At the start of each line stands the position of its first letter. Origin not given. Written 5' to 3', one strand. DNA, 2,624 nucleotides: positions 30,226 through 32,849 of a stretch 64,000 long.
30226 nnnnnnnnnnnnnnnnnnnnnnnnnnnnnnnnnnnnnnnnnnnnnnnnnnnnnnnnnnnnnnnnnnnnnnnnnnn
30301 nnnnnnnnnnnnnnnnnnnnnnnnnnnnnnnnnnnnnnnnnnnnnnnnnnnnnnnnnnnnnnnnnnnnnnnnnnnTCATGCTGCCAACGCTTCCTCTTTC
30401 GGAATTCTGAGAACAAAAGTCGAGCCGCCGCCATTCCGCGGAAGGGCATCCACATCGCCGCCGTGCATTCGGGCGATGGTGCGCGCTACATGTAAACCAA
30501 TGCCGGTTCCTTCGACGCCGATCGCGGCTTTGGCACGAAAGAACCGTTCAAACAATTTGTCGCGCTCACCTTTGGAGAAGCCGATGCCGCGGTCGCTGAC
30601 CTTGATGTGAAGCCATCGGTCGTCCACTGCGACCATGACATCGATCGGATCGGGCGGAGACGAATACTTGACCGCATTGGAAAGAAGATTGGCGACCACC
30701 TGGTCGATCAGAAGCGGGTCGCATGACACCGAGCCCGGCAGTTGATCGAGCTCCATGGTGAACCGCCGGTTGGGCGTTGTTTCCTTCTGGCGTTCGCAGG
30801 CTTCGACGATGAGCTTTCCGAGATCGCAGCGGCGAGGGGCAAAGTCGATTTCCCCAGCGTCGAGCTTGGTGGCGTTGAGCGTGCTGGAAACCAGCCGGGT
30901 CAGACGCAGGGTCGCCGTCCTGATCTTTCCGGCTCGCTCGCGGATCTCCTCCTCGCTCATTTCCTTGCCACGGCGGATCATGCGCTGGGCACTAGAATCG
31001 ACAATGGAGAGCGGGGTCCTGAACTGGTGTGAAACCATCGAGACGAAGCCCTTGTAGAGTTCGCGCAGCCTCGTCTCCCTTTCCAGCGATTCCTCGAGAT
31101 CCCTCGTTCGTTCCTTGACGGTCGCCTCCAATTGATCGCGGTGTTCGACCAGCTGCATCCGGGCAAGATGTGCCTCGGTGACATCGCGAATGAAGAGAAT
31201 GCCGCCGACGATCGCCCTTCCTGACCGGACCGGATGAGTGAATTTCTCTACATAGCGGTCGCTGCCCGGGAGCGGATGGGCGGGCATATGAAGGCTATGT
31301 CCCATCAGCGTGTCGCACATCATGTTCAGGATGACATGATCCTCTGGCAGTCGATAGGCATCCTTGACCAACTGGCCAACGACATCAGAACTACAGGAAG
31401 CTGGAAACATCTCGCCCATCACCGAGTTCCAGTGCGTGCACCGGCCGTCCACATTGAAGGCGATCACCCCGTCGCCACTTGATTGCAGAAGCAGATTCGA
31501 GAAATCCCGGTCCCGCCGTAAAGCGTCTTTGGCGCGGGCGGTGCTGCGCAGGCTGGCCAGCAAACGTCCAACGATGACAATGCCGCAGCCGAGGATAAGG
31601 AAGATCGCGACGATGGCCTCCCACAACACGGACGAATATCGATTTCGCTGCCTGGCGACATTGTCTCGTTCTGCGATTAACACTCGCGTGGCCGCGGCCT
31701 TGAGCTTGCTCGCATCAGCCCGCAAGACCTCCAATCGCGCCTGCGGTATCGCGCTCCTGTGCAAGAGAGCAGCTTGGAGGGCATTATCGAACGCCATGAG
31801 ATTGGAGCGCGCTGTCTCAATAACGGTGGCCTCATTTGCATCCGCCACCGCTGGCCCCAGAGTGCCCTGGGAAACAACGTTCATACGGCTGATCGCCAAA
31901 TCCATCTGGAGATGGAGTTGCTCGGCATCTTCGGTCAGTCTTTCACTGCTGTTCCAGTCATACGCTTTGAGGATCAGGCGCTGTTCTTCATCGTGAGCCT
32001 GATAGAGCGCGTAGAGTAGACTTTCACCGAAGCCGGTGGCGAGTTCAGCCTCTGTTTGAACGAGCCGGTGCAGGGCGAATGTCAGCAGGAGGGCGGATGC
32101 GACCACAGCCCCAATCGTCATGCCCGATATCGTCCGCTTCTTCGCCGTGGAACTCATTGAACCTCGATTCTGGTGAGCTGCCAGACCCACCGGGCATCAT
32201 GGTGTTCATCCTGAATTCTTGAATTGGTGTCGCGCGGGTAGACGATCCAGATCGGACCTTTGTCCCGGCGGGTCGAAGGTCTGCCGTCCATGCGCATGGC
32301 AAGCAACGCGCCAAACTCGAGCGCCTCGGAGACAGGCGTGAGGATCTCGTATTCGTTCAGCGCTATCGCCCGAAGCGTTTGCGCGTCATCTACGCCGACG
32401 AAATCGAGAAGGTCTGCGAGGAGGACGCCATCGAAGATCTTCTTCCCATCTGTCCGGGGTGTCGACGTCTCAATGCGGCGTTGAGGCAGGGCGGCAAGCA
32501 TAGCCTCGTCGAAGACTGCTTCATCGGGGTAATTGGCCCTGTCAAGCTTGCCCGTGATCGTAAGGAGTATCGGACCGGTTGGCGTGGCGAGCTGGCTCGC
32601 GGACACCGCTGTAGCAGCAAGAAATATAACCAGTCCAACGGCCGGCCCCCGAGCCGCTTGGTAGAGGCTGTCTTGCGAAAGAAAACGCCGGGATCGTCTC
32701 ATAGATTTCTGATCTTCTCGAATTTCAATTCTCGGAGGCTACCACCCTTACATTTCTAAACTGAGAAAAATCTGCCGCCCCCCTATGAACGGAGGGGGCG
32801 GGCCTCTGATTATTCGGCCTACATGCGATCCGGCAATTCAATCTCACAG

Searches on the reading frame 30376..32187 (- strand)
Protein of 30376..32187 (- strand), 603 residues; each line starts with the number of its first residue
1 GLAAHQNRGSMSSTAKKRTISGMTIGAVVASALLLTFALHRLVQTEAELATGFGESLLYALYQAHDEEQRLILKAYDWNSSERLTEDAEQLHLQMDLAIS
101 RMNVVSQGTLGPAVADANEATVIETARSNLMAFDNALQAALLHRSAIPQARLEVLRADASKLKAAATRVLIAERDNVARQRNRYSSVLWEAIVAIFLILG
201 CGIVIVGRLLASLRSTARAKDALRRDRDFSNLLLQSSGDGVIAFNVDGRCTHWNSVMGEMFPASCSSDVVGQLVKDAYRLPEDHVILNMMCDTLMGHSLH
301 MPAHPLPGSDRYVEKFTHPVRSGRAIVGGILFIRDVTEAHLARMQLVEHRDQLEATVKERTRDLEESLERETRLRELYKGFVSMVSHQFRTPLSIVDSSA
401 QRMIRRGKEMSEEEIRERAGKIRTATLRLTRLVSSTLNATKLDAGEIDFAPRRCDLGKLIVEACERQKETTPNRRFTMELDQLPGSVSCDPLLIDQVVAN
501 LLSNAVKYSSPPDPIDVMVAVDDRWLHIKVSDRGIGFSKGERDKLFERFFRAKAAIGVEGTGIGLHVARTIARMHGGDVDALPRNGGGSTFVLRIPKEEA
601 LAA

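Call 32: search_protein_families(library=pfam, proteins=[window:30376-32187:-], max_evalue=0.001)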
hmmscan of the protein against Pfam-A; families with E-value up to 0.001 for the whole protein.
window:30376-32187:- (603 aa): 4 families
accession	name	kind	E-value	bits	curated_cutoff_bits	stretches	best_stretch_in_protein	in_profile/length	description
PF02518.31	HATPase_c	-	1.2e-26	93.8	26.4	1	490-598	2-110/111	Histidine kinase-, DNA gyrase B-, and HSP90-like ATPase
PF00512.31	HisKA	-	3.6e-09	37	26.9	1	381-445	5-66/66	His Kinase A (phospho-acceptor) domain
PF00989.32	PAS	-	6.1e-07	29.9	22.6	1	232-336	5-113/113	PAS fold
PF08448.16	PAS_4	-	5e-06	27.2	23.1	1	234-340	1-109/110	PAS fold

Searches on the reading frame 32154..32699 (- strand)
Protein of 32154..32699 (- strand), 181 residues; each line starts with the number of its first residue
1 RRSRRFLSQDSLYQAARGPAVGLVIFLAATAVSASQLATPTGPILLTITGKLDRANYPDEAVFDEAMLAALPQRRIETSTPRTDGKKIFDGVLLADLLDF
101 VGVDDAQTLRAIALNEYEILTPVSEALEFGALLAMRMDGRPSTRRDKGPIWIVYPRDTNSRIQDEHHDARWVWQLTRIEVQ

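Call 32: search_protein_families(library=pfam, proteins=[window:32154-32699:-], max_evalue=0.001)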
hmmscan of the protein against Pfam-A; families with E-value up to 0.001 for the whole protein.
window:32154-32699:- (181 aa): 1 family
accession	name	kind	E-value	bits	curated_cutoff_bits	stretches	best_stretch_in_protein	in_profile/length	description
PF00174.25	Oxidored_molyb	-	3.1e-05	24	24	1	87-155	69-144/169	Oxidoreductase molybdopterin binding domain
